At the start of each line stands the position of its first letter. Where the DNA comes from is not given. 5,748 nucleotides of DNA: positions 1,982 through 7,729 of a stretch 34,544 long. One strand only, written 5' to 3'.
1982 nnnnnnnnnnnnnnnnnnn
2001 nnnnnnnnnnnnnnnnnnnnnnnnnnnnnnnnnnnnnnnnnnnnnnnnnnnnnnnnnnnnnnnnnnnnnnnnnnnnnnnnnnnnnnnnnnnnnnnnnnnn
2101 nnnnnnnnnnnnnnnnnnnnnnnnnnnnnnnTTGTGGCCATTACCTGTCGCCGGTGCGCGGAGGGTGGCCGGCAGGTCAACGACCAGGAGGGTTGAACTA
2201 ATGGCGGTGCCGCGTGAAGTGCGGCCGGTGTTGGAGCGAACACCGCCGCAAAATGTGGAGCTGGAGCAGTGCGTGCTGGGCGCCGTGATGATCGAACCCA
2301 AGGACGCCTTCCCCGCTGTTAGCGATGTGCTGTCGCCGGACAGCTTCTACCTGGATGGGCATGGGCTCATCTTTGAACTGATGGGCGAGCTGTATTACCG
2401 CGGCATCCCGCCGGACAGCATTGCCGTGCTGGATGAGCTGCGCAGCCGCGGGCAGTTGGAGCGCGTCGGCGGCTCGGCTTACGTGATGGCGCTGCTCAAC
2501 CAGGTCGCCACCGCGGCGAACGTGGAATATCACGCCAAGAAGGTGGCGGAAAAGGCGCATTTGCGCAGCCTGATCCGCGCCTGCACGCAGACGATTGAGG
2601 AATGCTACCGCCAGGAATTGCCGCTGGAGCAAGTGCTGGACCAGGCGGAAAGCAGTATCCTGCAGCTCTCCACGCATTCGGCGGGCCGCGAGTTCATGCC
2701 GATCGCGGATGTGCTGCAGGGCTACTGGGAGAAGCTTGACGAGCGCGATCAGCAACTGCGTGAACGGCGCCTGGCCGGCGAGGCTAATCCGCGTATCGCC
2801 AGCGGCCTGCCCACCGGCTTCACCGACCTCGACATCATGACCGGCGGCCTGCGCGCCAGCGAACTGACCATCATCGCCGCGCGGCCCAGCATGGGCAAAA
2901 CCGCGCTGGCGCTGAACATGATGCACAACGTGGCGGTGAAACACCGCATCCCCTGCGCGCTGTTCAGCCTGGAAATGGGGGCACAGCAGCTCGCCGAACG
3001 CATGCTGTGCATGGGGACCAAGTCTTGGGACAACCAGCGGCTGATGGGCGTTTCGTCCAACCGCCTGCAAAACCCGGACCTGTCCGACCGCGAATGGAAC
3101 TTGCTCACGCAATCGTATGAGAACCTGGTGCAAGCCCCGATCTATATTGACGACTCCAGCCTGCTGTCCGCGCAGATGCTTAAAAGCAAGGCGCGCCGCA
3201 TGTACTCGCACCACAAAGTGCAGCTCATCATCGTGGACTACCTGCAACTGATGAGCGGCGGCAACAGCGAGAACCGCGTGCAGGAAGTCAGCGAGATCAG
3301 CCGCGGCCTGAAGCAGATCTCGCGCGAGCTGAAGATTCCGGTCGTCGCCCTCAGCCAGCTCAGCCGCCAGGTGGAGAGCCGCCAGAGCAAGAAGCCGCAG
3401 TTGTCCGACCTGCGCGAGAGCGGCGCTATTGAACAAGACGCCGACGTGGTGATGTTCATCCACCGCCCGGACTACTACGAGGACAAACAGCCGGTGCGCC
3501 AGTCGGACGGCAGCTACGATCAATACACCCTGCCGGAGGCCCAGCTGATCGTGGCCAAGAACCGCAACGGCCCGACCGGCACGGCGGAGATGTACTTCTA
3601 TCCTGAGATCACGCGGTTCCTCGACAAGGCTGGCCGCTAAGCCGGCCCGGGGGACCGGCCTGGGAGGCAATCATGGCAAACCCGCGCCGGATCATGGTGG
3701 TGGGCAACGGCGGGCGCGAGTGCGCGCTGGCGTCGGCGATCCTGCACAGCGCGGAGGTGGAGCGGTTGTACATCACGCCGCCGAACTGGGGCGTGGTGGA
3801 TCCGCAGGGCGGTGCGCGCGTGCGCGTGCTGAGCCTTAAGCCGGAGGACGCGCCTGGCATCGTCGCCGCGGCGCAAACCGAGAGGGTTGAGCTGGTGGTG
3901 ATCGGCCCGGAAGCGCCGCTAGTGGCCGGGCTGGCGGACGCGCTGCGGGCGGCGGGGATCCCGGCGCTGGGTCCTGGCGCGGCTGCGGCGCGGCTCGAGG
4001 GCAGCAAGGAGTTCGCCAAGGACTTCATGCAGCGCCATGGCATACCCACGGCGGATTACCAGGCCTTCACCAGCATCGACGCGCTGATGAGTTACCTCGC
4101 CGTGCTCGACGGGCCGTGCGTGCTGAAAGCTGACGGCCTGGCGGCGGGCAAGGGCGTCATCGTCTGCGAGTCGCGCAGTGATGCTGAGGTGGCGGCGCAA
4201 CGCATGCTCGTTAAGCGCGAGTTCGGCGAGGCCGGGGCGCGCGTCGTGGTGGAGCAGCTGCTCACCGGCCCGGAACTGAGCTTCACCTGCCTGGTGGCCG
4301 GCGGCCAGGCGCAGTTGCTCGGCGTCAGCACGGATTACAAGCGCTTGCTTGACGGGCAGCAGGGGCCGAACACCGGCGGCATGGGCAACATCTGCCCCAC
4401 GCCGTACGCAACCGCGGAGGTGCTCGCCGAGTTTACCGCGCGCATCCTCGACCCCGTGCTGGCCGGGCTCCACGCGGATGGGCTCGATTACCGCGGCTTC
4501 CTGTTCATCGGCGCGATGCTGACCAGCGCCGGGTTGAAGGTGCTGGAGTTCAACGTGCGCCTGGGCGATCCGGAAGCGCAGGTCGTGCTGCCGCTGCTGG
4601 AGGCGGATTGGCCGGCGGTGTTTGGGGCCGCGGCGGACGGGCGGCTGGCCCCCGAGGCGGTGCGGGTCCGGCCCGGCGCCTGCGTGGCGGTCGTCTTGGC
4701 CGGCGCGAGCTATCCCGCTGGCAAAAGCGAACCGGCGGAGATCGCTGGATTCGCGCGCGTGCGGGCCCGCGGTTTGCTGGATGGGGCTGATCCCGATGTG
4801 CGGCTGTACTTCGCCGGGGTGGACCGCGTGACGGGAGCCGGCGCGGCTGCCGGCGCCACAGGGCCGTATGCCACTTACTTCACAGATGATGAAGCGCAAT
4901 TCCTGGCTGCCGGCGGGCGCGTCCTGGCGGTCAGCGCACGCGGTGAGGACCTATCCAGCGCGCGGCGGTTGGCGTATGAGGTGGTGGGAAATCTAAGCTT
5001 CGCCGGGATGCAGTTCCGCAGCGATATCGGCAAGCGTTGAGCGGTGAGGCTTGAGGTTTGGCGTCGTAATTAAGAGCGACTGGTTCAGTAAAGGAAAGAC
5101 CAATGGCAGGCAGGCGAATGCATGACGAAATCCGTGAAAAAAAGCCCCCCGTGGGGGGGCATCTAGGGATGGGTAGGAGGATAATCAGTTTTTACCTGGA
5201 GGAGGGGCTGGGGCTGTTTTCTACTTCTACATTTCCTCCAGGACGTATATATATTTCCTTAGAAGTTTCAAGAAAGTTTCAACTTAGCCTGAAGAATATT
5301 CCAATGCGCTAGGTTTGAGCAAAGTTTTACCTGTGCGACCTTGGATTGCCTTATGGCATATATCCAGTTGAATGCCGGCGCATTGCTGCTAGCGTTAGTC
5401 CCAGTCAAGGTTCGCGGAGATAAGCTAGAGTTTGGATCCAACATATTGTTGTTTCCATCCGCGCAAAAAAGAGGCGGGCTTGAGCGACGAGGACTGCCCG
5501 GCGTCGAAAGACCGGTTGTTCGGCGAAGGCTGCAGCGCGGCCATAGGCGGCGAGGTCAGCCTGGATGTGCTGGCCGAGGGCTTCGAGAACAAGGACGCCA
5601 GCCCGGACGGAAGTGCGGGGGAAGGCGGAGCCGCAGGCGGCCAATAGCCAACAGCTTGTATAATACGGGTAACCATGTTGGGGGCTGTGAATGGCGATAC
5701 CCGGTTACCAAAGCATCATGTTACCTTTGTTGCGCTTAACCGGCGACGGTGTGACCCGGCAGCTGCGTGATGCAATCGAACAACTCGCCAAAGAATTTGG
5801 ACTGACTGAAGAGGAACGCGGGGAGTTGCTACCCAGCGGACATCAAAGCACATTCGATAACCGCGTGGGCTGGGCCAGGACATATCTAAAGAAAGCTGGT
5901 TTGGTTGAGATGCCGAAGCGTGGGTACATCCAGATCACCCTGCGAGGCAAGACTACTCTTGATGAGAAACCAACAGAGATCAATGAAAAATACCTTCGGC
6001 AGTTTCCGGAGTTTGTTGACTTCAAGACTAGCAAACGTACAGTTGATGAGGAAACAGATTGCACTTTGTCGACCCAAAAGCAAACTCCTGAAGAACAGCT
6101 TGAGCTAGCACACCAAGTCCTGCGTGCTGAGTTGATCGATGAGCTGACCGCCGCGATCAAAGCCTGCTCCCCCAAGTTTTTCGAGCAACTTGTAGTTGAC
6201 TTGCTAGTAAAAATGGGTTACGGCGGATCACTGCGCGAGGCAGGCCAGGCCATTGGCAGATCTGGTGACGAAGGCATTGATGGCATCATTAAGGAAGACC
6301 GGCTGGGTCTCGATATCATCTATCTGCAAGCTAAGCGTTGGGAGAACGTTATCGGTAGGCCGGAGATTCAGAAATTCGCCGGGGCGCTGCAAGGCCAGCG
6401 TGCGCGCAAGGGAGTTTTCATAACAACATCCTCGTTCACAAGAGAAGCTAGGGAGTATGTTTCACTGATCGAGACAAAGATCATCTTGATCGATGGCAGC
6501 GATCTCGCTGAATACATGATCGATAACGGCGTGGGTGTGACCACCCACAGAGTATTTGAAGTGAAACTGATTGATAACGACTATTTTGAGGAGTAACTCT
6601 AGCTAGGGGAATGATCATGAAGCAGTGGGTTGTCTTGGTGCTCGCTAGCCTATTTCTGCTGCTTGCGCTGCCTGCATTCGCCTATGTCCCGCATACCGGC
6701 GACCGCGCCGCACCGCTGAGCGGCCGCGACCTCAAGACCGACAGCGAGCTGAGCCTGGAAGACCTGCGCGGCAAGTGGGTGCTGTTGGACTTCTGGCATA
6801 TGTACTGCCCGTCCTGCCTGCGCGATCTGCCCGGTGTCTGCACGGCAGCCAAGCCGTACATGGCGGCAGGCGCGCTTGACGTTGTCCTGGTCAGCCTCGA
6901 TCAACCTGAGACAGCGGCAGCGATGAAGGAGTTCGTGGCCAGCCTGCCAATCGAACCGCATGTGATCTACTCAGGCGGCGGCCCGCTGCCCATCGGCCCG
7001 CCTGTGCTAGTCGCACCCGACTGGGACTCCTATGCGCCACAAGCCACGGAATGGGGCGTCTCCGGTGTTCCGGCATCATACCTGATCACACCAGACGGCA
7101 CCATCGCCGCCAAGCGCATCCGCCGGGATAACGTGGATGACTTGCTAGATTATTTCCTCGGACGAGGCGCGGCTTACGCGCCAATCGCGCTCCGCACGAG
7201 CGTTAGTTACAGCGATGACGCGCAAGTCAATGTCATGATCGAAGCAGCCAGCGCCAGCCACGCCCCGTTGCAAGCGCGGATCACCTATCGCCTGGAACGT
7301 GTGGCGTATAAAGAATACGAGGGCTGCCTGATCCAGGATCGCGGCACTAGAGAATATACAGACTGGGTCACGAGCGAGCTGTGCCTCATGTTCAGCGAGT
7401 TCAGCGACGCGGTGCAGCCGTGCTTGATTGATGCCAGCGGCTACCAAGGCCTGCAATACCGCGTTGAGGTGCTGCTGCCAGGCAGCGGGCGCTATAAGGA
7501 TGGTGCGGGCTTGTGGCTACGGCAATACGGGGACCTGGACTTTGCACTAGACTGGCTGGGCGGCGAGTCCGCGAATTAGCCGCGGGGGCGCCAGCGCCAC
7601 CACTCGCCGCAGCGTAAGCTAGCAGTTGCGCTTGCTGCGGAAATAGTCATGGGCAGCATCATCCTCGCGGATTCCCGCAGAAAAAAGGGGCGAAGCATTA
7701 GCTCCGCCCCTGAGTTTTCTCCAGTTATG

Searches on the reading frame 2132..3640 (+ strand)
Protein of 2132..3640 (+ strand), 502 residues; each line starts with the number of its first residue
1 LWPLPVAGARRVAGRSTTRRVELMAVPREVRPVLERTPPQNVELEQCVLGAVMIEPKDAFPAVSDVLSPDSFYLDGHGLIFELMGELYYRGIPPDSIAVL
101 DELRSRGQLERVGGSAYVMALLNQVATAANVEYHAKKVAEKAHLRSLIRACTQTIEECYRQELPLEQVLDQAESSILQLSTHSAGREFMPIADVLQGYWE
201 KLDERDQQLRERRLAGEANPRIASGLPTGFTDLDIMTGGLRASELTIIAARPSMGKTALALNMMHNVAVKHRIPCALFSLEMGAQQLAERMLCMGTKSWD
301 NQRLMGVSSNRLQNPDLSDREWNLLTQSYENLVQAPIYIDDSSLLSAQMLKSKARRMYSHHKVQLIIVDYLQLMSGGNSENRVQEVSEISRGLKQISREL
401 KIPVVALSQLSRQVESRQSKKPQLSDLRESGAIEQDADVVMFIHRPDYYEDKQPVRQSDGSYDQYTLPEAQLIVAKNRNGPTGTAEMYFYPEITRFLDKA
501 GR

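Call 75: search_protein_families(library=pfam, proteins=[window:2132-3640:+], max_evalue=0.00001)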
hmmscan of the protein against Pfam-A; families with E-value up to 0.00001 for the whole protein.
window:2132-3640:+ (502 aa): 4 families
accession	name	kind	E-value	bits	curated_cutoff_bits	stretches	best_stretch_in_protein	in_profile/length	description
PF03796.21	DnaB_C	-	6.3e-101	337.5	27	1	225-497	1-254/255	DnaB-like helicase C terminal domain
PF00772.26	DnaB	-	4.9e-30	104.1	23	1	38-140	2-103/103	DnaB-like helicase N terminal domain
PF13481.12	AAA_25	-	4.6e-15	56.2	27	1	235-410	25-190/195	AAA domain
PF06745.19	ATPase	-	1.6e-06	28.1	26.6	0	227-296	2-72/231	KaiC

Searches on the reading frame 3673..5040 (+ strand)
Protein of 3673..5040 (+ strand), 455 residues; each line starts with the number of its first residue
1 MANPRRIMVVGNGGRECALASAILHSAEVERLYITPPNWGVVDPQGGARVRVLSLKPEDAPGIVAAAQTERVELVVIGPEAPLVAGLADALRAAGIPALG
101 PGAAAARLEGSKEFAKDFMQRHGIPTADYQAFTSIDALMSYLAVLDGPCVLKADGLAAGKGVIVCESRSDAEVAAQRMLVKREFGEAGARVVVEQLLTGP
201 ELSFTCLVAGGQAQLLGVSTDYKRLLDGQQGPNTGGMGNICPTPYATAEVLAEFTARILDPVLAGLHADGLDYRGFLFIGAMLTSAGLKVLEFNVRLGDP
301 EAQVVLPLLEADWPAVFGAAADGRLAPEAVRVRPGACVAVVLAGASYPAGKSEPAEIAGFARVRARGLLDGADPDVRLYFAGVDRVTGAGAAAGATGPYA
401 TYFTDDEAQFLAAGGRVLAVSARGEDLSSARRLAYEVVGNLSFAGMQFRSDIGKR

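Call 75: search_protein_families(library=pfam, proteins=[window:3673-5040:+], max_evalue=0.00001)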
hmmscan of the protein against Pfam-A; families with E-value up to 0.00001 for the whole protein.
window:3673-5040:+ (455 aa): 4 families
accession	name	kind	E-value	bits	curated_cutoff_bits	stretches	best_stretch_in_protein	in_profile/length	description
PF01071.24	GARS_A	-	2.9e-66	223.5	27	1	110-302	1-194/194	Phosphoribosylglycinamide synthetase, ATP-grasp (A) domain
PF02844.21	GARS_N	-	1e-26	94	29.5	1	6-109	2-100/100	Phosphoribosylglycinamide synthetase, N domain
PF02843.22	GARS_C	-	1.2e-15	58.1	34.8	1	337-455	1-92/92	Phosphoribosylglycinamide synthetase, C domain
PF02222.28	ATP-grasp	-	3.1e-06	27.4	27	1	118-195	2-74/179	ATP-grasp domain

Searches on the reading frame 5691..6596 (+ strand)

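Call 75: search_protein_families(library=pfam, proteins=[window:5691-6596:+], max_evalue=0.00001)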
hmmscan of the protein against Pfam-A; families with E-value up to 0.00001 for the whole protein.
window:5691-6596:+ (301 aa): 4 families
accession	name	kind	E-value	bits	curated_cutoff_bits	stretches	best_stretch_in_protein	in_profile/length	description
PF04471.18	Mrr_cat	-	3.3e-37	127.6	21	1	156-276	1-115/115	Restriction endonuclease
PF14338.12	Mrr_N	-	5.2e-32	110.3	29.5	1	6-91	1-86/87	Mrr N-terminal domain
PF22722.2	NA-iREase1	-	2.5e-09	37.5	27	1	190-272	21-104/106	NACHT-associated inactive Restriction Endonuclease 1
PF13156.12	Mrr_cat_2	-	5.3e-06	26.8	22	1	191-279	27-117/127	Restriction endonuclease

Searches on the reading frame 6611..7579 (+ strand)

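Call 75: search_protein_families(library=pfam, proteins=[window:6611-7579:+], max_evalue=0.00001)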
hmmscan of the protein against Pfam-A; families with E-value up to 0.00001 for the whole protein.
window:6611-7579:+ (322 aa): 3 families
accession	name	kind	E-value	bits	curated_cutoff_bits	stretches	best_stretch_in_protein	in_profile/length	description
PF00578.27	AhpC-TSA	-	1.6e-09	38.2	26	1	31-167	3-123/124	AhpC/TSA family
PF08534.16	Redoxin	-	2.3e-06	27.9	26.6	1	42-137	16-93/148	Redoxin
PF13905.12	Thioredoxin_8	-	9.3e-06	26.3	27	0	54-112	1-57/94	Thioredoxin-like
